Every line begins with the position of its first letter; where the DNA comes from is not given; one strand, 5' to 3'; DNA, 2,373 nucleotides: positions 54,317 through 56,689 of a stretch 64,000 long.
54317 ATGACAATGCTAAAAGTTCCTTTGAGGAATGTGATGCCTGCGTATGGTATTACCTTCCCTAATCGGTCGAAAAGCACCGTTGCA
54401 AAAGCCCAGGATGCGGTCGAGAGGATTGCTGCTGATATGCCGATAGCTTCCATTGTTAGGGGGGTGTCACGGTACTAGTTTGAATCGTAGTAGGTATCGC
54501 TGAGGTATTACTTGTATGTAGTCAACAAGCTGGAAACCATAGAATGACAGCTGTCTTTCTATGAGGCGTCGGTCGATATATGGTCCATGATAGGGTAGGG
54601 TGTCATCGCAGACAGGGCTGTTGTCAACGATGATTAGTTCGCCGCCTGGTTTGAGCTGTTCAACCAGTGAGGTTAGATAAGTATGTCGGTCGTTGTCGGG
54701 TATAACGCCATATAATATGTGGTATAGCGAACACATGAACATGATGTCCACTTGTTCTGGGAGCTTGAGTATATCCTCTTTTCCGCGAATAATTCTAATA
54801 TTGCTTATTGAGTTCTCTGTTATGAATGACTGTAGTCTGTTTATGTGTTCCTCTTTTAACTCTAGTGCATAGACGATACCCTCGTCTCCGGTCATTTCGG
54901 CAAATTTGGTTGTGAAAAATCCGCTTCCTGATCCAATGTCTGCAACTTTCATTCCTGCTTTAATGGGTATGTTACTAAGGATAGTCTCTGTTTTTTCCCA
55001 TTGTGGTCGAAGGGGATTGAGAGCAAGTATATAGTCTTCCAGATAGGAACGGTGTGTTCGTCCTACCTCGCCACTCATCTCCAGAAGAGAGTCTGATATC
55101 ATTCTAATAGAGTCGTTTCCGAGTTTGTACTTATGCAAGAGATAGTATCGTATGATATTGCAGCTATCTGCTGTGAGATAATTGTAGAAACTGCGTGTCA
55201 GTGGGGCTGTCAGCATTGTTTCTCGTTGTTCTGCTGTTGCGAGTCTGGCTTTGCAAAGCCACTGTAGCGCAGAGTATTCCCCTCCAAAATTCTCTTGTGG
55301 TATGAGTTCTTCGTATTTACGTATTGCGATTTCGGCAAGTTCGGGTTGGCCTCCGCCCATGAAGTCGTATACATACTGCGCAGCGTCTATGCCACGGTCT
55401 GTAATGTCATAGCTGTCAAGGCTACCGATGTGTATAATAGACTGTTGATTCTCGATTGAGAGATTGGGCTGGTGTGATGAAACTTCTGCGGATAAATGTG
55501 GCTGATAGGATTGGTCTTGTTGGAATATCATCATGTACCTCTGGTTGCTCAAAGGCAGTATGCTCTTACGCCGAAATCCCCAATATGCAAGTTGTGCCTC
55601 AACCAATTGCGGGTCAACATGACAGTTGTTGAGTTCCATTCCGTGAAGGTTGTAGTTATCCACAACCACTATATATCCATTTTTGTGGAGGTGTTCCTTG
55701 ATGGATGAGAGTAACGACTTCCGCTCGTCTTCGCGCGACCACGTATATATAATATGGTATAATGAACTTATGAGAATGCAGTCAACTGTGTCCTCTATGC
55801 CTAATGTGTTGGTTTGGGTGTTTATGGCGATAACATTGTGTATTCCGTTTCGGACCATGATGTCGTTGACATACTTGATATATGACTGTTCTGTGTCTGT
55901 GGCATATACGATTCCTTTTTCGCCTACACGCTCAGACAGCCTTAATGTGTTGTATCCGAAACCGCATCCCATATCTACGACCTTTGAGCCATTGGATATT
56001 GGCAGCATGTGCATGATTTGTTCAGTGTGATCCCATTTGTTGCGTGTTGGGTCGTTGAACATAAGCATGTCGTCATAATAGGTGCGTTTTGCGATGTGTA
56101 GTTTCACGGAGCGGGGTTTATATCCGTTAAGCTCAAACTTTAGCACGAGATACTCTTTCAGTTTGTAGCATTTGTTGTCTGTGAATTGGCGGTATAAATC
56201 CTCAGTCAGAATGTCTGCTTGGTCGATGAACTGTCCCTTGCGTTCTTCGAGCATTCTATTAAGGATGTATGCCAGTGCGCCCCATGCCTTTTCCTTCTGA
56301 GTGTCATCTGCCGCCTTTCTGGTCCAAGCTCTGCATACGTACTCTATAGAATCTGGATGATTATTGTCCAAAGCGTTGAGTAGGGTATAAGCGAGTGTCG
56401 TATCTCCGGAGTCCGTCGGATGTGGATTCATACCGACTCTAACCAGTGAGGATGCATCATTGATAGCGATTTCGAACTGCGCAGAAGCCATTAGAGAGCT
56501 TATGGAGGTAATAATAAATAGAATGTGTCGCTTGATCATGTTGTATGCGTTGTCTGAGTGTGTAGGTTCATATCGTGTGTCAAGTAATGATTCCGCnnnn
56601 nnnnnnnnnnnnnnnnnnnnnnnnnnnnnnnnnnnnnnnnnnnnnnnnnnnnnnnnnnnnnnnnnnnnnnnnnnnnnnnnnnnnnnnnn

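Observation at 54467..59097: HydE-like + HemN-like radical SAM pair followed by a tandem methyltransferase that carries an apparent signal peptide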

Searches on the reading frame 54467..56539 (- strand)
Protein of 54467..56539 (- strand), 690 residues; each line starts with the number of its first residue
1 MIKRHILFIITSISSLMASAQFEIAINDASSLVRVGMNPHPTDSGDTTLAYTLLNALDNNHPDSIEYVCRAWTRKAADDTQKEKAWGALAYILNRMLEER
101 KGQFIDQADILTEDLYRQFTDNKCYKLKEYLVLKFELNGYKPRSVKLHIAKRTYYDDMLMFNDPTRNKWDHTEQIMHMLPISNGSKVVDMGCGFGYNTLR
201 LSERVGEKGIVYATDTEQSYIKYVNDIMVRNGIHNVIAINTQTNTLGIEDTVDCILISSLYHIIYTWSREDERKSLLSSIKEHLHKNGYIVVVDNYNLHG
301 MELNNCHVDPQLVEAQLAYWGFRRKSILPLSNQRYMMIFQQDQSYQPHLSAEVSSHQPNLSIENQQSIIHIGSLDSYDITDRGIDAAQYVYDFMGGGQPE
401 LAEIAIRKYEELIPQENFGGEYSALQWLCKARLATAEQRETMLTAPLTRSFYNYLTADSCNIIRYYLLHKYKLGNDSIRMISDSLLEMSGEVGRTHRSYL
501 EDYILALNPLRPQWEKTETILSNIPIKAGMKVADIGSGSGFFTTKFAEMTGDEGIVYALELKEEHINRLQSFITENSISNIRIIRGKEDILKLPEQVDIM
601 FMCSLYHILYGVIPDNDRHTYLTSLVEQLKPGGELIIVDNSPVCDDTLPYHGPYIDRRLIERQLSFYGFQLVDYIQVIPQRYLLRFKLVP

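Call 3: search_protein_families(library=pfam, proteins=[window:54467-56539:-], max_evalue=0.01)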
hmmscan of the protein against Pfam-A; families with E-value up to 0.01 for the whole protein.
window:54467-56539:- (690 aa): 24 families
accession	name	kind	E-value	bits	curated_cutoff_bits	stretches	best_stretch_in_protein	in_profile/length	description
PF13847.12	Methyltransf_31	-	1.8e-21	76.8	27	2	526-641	1-113/145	Methyltransferase domain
PF13649.12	Methyltransf_25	-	4.1e-20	72.7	27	2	532-633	1-97/97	Methyltransferase domain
PF01209.24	Ubie_methyltran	-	1e-16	61.4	20.1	2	519-643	38-157/233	ubiE/COQ5 methyltransferase family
PF08241.18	Methyltransf_11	-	7e-16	59.1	21.2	2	534-637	2-95/95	Methyltransferase domain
PF01135.25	PCMT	-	2.4e-15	57.3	20.3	2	522-586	67-131/210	Protein-L-isoaspartate(D-aspartate) O-methyltransferase (PCMT)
PF05175.20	MTS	-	4e-14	53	23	2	172-299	20-145/170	Methyltransferase small domain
PF08242.18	Methyltransf_12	-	1.4e-13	51.8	30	2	188-290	1-98/98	Methyltransferase domain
PF01269.23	Fibrillarin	-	6.6e-09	35.7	27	2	521-573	64-116/227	Fibrillarin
PF02390.23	Methyltransf_4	-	2.6e-08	34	24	1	531-587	4-59/173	Putative methyltransferase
PF03848.20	TehB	-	3.4e-08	33.6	20.4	1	174-295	21-135/193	Tellurite resistance protein TehB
PF02353.26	CMAS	-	1.9e-07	31.1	27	1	513-637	47-164/273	Mycolic acid cyclopropane synthetase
PF00398.26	RrnaAD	-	3.8e-07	29.9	24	1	519-592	21-87/263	Ribosomal RNA adenine dimethylase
PF01728.25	FtsJ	-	4.9e-07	30.3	24.1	0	515-591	7-85/181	FtsJ-like methyltransferase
PF01189.24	Methyltr_RsmB-F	-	4.9e-07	30.1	27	0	178-256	3-84/199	16S rRNA methyltransferase RsmB/F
PF02475.24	TRM5-TYW2_MTfase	-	5.8e-06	26.8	28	1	181-261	34-114/164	TRM5/TYW2 methyltransferase domain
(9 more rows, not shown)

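Call 4: search_protein_families(library=ncbifam, proteins=[window:54467-56539:-], max_evalue=0.01)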
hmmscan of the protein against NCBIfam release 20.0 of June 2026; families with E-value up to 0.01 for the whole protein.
window:54467-56539:- (690 aa): 67 families (the best 25 are shown)
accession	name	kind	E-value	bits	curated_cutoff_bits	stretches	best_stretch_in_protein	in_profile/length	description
NF041537.1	ArsM_AhpD_UU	exception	6.9e-19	67.8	510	2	524-640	72-183/345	arsenite methyltransferase/AhpD domain selenoprotein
TIGR02469.1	CbiT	equivalog_domain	1.9e-18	66.9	78.3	2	519-602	10-94/124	precorrin-6Y C5,15-methyltransferase (decarboxylating) subunit CbiT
NF041536.1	ArsM_DUF2284_UU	exception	1.9e-18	66.1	575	2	525-640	73-183/459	arsenite methyltransferase/DUF2284 domain selenoprotein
NF001240.0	PRK00216.1-1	equivalog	9.2e-17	60.9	378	2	523-642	58-173/251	bifunctional demethylmenaquinone methyltransferase/2-methoxy-6-polyprenyl-1,4-benzoquinol methylase UbiE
NF010550.0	PRK13943.1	equivalog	8.6e-16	58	359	2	175-255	72-153/322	protein-L-isoaspartate O-methyltransferase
NF010549.0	PRK13942.1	equivalog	2.1e-15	56.8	282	2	524-637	73-175/215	protein-L-isoaspartate O-methyltransferase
NF008823.0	PRK11873.1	subfamily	1.1e-14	54.6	263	2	180-258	74-152/272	arsenite methyltransferase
NF001556.0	PRK00377.1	equivalog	2.2e-14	53.7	238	2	520-603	32-118/198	cobalt-precorrin-6Y C(15)-methyltransferase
NF001243.0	PRK00216.1-4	equivalog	5.5e-14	52.1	235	2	518-641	37-155/237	demethylmenaquinone methyltransferase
TIGR02752.1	MenG_heptapren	equivalog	7.5e-14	51.8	419.85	2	518-641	35-153/231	demethylmenaquinone methyltransferase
TIGR00080.1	pimt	equivalog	4.8e-13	49.4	159.05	2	524-585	73-134/216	protein-L-isoaspartate O-methyltransferase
TIGR04364.1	methyltran_FxLD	equivalog_domain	5.2e-13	48.8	320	2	520-587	74-140/394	methyltransferase, FxLD system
NF047649.1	MTase_UXPK_star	exception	7.2e-13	48.2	460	2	522-641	71-185/283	methyltransferase/UXPK-star double selenoprotein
NF043040.1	corrin_prot_MT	hypoth_equivalog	3.4e-12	46.2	180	2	165-296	23-151/216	corrinoid protein-associated methyltransferase CpaM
NF052510.1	methyltran_MpqE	exception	2e-10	40.4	335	2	513-641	33-155/234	methyl-plastoquinone biosynthesis methyltransferase MpqE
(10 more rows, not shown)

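Call 5: find_homologous_proteins(query=window:54467-56539:-)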
Query window:54467-56539:- (690 aa): 351 proteins with E <= 0.001 among 7793 candidates; the best 120 are listed.
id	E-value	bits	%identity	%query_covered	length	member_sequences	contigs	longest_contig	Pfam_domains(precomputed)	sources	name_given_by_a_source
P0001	0.0e+0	1555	100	98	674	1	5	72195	PF00398.27,PF13489.13,PF02353.27,PF02475.24,PF01189.24,PF08704.17,PF08241.19,PF13847.13,PF06325.20,PF03848.21,PF01269.24,PF05175.21,PF13649.13,PF02390.24,PF01135.26,PF01728.26,PF01209.25,PF08242.19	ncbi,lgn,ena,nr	ncbi:MAG: class I SAM-dependent methyltransferase [Bacteroidaceae bacterium]|nr:class I SAM-dependen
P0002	0.0e+0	1082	67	100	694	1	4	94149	PF13489.13,PF08003.18,PF02353.27,PF01189.24,PF08241.19,PF13847.13,PF03848.21,PF01269.24,PF05175.21,PF13649.13,PF02390.24,PF01135.26,PF13679.13,PF01728.26,PF01209.25,PF08242.19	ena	-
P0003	0.0e+0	1081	68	100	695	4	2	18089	PF13489.13,PF02353.27,PF01189.24,PF08704.17,PF08241.19,PF13847.13,PF03848.21,PF01269.24,PF05175.21,PF13649.13,PF01135.26,PF13679.13,PF01728.26,PF01209.25,PF08242.19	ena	-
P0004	0.0e+0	1078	68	98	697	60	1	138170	PF08003.18,PF02353.27,PF08241.19,PF13847.13,PF03848.21,PF01269.24,PF05175.21,PF13649.13,PF01135.26,PF13679.13,PF01728.26,PF01209.25,PF08242.19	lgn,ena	-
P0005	0.0e+0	1076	67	98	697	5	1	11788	PF13489.13,PF08003.18,PF02353.27,PF02475.24,PF01189.24,PF08241.19,PF13847.13,PF03848.21,PF01269.24,PF05175.21,PF13649.13,PF01135.26,PF13679.13,PF01728.26,PF01209.25,PF08242.19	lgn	-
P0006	0.0e+0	1076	68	98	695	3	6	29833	PF13489.13,PF08003.18,PF02353.27,PF01189.24,PF08241.19,PF13847.13,PF03848.21,PF01269.24,PF05175.21,PF13649.13,PF01135.26,PF13679.13,PF01728.26,PF01209.25,PF08242.19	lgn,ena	-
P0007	0.0e+0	1075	66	99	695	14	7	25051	PF00398.27,PF13489.13,PF08003.18,PF02353.27,PF02475.24,PF01189.24,PF08704.17,PF08241.19,PF13847.13,PF03848.21,PF01269.24,PF05175.21,PF13649.13,PF02390.24,PF01135.26,PF13679.13,PF01728.26,PF01209.25,PF08242.19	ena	-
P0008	0.0e+0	1075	68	98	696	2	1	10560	PF13489.13,PF08003.18,PF02353.27,PF01189.24,PF08241.19,PF13847.13,PF03848.21,PF01269.24,PF05175.21,PF13649.13,PF02390.24,PF01135.26,PF13679.13,PF01728.26,PF01209.25,PF08242.19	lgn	-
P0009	0.0e+0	1074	67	99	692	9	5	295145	PF13489.13,PF08003.18,PF02353.27,PF01189.24,PF08241.19,PF13847.13,PF03848.21,PF01269.24,PF05175.21,PF13649.13,PF01135.26,PF13679.13,PF01728.26,PF01209.25,PF08242.19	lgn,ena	-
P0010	0.0e+0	1074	67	100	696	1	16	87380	PF13489.13,PF08003.18,PF08241.19,PF13847.13,PF03848.21,PF05175.21,PF13649.13,PF01135.26,PF13679.13,PF01728.26,PF01209.25,PF08242.19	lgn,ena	-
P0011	0.0e+0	1073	67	99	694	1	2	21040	PF13489.13,PF02353.27,PF01189.24,PF08241.19,PF13847.13,PF03848.21,PF01269.24,PF05175.21,PF13649.13,PF01135.26,PF13679.13,PF01728.26,PF01209.25,PF08242.19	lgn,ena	-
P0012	0.0e+0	1073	68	98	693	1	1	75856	PF13847.13,PF13489.13,PF08003.18,PF03848.21,PF05175.21,PF13649.13,PF01135.26,PF13679.13,PF01209.25,PF08241.19,PF08242.19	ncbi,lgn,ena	-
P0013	0.0e+0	1073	67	100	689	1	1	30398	PF13489.13,PF02353.27,PF01189.24,PF08241.19,PF13847.13,PF03848.21,PF01269.24,PF05175.21,PF13649.13,PF01135.26,PF13679.13,PF01728.26,PF01209.25,PF08242.19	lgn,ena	-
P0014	0.0e+0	1072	67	100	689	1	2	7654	PF13489.13,PF02353.27,PF08241.19,PF13847.13,PF03848.21,PF01269.24,PF05175.21,PF13649.13,PF01135.26,PF13679.13,PF01728.26,PF01209.25,PF08242.19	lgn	-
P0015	0.0e+0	1072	67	100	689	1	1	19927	PF13489.13,PF02353.27,PF08241.19,PF13847.13,PF03848.21,PF01269.24,PF05175.21,PF13649.13,PF01135.26,PF13679.13,PF01728.26,PF01209.25,PF08242.19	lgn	-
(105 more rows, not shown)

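Call 8: find_related_loci(query=A1, collection=genome_contigs, flank=10000)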
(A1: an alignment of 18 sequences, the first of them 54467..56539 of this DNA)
Query A1 (690 aa) in genome_contigs; peptide patterns used: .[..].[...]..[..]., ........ (x = any residue, [..] = any of these).
39 stretches matched a pattern; 15 encode a relative of the query (tblastn E <= 1e-3); 14 distinct loci.
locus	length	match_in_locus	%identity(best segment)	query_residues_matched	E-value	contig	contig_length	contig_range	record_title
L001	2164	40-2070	68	13-689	0e+0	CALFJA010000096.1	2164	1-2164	MAG TPA_asm: uncultured Prevotellaceae bacterium isolate ERR1278104_bin.57_CONCOCT_v1.1_MAG genome assembly, contig: ERZ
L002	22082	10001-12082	66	15-688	0e+0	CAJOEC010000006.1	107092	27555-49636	uncultured Prevotella sp. isolate Red_deer_2_mag_11 genome assembly, contig: scaffold_117, whole genome shotgun sequence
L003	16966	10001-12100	65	1-687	0e+0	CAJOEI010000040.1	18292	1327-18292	uncultured Bacteroidaceae bacterium isolate Red_deer_3_mag_10 genome assembly, contig: scaffold_3362, whole genome shotg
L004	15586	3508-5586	65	1-688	0e+0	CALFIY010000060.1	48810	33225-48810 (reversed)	MAG TPA_asm: uncultured Prevotella sp. isolate ERR1278104_bin.238_CONCOCT_v1.1_MAG genome assembly, contig: ERZ842392.61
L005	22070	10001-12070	63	1-688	0e+0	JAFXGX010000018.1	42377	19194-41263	MAG: Bacteroidaceae bacterium isolate RGIG6404 Sheep_Rectum-5__c35817, whole genome shotgun sequence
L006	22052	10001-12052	61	7-688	0e+0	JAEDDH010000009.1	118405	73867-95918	MAG: Bacteroidales bacterium isolate MAG027 NODE_44_length_118405_cov_16.820169, whole genome shotgun sequence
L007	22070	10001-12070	61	5-688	0e+0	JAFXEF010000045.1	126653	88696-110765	MAG: Bacteroidaceae bacterium isolate RGIG6335 Sheep_Rectum-3__c1616, whole genome shotgun sequence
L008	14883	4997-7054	61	6-688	0e+0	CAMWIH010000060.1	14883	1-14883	MAG TPA_asm: uncultured Porphyromonadaceae bacterium isolate SRR14411273_bin.1_metawrap_v1.3_MAG genome assembly, contig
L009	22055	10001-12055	60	6-687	0e+0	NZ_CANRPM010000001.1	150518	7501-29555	MAG: uncultured Bacteroides sp. isolate Lapin-019__bin16 Lapin-019__NODE_27_length_150518_cov_82.655971, whole genome sh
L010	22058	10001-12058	61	6-688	0e+0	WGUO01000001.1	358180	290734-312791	MAG: Muribaculaceae bacterium isolate COPD067 S7098_bin.31_contig_1, whole genome shotgun sequence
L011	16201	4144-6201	58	9-688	0e+0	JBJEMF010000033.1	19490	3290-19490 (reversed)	MAG: Lachnospira sp. isolate PUUB23_bin.023 NODE_1598_length_19490_cov_12.037201, whole genome shotgun sequence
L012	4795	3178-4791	64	13-687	0e+0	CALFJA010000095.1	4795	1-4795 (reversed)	MAG TPA_asm: uncultured Prevotellaceae bacterium isolate ERR1278104_bin.57_CONCOCT_v1.1_MAG genome assembly, contig: ERZ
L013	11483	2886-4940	61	5-688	0e+0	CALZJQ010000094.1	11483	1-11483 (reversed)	MAG: uncultured Prevotella sp. isolate SRR3178347_bin.45_metaWRAP_v1.3_MAG genome assembly, contig: ERZ8974935.3033, who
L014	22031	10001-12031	67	6-682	0e+0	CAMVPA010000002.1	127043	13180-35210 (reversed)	MAG TPA_asm: uncultured Prevotellaceae bacterium isolate SRR8387718_bin.70_metaWRAP_v1.3_MAG genome assembly, contig: ER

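Call 21: predict_structure(alignment_id=A1)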
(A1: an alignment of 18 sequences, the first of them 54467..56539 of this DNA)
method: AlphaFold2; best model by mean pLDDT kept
length: 690 residues; sequences in the alignment: 18
mean_pLDDT: 81.6   pTM: 0.75
mean pLDDT of the five models: 81.6, 81.0, 79.5, 75.0, 70.2
residues with pLDDT >= 90: 271; 70-90: 280; 50-70: 105; < 50: 34
segments of 3 or more residues with pLDDT < 50: 14-18, 38-41, 138-146, 373-377, 493-497
pLDDT, mean of each block of 10 residues (from residue 1): 56 51 83 61 69 88 94 84 83 93 84 92 90 61 48 83 84 92 95 91 96 90 94 95 84 90 54 80 92 82 73 84 92 91 85 74 70 51 79 90 92 68 89 94 90 88 80 61 57 53 82 85 95 90 94 94 83 92 87 95 71 74 94 91 58 75 90 88 91
secondary structure, 60 per line:
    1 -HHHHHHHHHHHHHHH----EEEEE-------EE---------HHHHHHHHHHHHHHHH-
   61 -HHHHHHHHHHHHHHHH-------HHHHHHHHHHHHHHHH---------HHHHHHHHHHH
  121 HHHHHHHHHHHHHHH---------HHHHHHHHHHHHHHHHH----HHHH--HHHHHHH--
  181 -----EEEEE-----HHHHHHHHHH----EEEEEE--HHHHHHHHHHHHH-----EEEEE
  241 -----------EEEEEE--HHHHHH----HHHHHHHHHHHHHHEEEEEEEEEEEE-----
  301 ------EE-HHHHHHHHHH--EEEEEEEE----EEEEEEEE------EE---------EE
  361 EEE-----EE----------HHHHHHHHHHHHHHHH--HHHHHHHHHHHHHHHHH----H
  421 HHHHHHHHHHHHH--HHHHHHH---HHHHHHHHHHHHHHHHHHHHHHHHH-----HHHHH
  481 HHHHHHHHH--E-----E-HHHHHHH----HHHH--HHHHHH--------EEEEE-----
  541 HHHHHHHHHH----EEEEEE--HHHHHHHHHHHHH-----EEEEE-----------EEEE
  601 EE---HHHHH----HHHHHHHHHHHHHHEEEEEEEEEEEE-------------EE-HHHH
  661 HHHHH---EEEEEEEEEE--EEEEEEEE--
elements in order (helices of 4 or more, strands of 3 or more residues): H2-16 E21-25 H44-59 H62-77 H85-100 H110-135 H145-161 H166-169 H172-178 E186-190 H196-205 E210-215 H218-230 E236-240 E252-257 H260-265 H270-283 E284-295 H310-319 E322-329 E334-341 E359-363 H381-396 H399-415 H420-433 H436-442 H446-470 H476-489 H500-506 H511-514 H517-522 E531-535 H541-550 E555-560 H563-575 E581-585 E597-602 H606-610 H615-628 E629-640 H657-665 E669-678 E681-688

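Call 24: fold_search(model_id=the predicted structure, library=pdb)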
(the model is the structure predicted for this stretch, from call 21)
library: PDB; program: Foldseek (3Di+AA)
matches with E <= 10: 1913; with E <= 0.001: 871
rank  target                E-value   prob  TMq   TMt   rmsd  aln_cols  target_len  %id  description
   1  5wp5_B                6.1e-12  1.00  0.20  0.29  22.7       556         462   13  Arabidopsis thaliana phosphoethanolamine N-methyltransferase 2 (AtPMT2) in complex with SAH (released 2017-11-15)
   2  5wp5_A                2.0e-11  1.00  0.20  0.29  22.6       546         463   14  Arabidopsis thaliana phosphoethanolamine N-methyltransferase 2 (AtPMT2) in complex with SAH (released 2017-11-15)
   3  3dh0_A                7.9e-10  1.00  0.22  0.74   3.6       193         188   23  Crystal structure of a SAM dependent methyltransferase from Aquifex aeolicus (released 2008-07-15)
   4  3dh0_B                2.6e-09  1.00  0.23  0.77   3.5       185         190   22  Crystal structure of a SAM dependent methyltransferase from Aquifex aeolicus (released 2008-07-15)
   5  3v97_A                3.1e-08  1.00  0.21  0.22  18.7       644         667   10  Crystal structure of bifunctional methyltransferase YcbY (RlmLK) from Escherichia coli, SAH binding (released 2012-02-29)
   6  2zwv                  3.6e-08  1.00  0.19  0.32  18.0       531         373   11  Crystal structure of Thermus thermophilus 16S rRNA methyltransferase RsmC (TTHA0533) (released 2009-12-22)
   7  2zul                  7.8e-08  1.00  0.19  0.32  18.4       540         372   11  Crystal structure of Thermus thermophilus 16S rRNA methyltransferase RsmC (TTHA0533) in complex with cofactor S-adenosyl (released 2009-10-27)
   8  3v8v_B                8.2e-08  1.00  0.21  0.23  18.5       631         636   11  Crystal structure of bifunctional methyltransferase YcbY (RlmLK) from Escherichia coli, SAM binding (released 2012-02-29)
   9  1fbn                  8.5e-08  1.00  0.18  0.51   4.4       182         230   20  CRYSTAL STRUCTURE OF A FIBRILLARIN HOMOLOGUE FROM METHANOCOCCUS JANNASCHII, A HYPERTHERMOPHILE, AT 1.6 A (released 2000-04-26)
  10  9lac_A                1.8e-07  1.00  0.20  0.39  15.2       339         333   14  Comparative analysis of functions and catalytic mechanisms of methyltransferases involved in anthracycline biosynthesi (released 2026-01-07)
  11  9j56_A                1.8e-07  1.00  0.23  0.43  10.8       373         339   17  Functional Investigation of the SAM-Dependent Methyltransferases Rdmb in Anthracycline Biosynthesis (released 2024-11-06)
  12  1tw2_A                1.9e-07  1.00  0.26  0.45   8.3       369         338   14  Crystal structure of Carminomycin-4-O-methyltransferase (DnrK) in complex with S-adenosyl-L-homocystein (SAH) and 4-me (released 2004-09-14)
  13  4wxh_A                2.7e-07  1.00  0.20  0.38  15.2       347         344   14  Carminomycin-4-O-methyltransferase (DnrK) variant (298Ser insert) in complex with S-adenosyl-L-homocysteine (SAH) and  (released 2015-07-29)
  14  3gwz_A                2.8e-07  1.00  0.28  0.49   9.1       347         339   14  Structure of the Mitomycin 7-O-methyltransferase MmcR (released 2010-04-07)
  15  4dcm                  2.8e-07  1.00  0.20  0.35  18.1       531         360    9  Crystal Structure of methyltransferase RlmG modifying G1835 of 23S rRNA in Escherichia coli (released 2012-08-01)
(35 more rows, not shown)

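Call 49: search_protein_representatives(protein=window:54467-56539:-)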
Query: 690 residues. Proteins with E-value up to 0.001 (for the whole library): 5505; up to 1e-10: 766; up to 1e-30: 92. The best 150 are listed.
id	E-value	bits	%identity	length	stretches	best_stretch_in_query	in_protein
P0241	7.4e-268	906.7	58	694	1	13-689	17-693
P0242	4.3e-162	557.2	40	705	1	21-687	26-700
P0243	3.0e-155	534.5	41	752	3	115-475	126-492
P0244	1.6e-154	532.2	38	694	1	8-689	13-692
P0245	7.9e-151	519.9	40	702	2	354-688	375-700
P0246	7.0e-148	510.2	39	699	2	153-687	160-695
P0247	1.7e-141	489.1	38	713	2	126-687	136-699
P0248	1.5e-137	476.1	39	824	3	360-687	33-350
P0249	1.7e-134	466.0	39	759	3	358-688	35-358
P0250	5.6e-128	444.4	39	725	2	360-689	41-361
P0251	1.1e-125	436.8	35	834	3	108-474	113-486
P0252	2.3e-125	435.8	36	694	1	10-688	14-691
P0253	3.9e-120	418.5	37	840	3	356-688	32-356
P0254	9.8e-118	410.6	36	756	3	354-686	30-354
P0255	2.3e-114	399.5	39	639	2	358-688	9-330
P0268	2.6e-77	277.0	42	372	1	362-688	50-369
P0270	7.5e-72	259.0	42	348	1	360-686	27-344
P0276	5.3e-67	242.9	39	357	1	358-689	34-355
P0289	2.5e-51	191.1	35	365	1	359-686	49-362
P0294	2.1e-48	181.5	33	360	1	359-687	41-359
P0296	1.4e-46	175.4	33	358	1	357-687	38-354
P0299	2.9e-45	171.1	34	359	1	364-687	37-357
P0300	7.2e-45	169.8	30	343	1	353-686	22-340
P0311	9.0e-39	149.6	35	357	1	380-690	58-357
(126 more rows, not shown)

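Call 51: find_encoding_contigs(protein=P0270, flank=8000, max_places=3)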
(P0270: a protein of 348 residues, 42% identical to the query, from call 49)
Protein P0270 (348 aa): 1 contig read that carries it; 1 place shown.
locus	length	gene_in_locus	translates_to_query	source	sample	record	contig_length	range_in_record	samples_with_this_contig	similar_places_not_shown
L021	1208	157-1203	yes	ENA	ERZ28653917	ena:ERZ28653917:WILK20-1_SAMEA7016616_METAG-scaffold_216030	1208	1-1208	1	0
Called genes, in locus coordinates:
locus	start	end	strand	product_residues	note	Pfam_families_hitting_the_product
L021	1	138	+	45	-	?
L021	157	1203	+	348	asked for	PF01209:Ubie_methyltran (weak), PF02353:CMAS (weak), PF05175:MTS (weak), PF01728:FtsJ, PF13847:Methyltransf_31, PF08241:Methyltransf_11, PF08242:Methyltransf_12 (weak), PF13649:Methyltransf_25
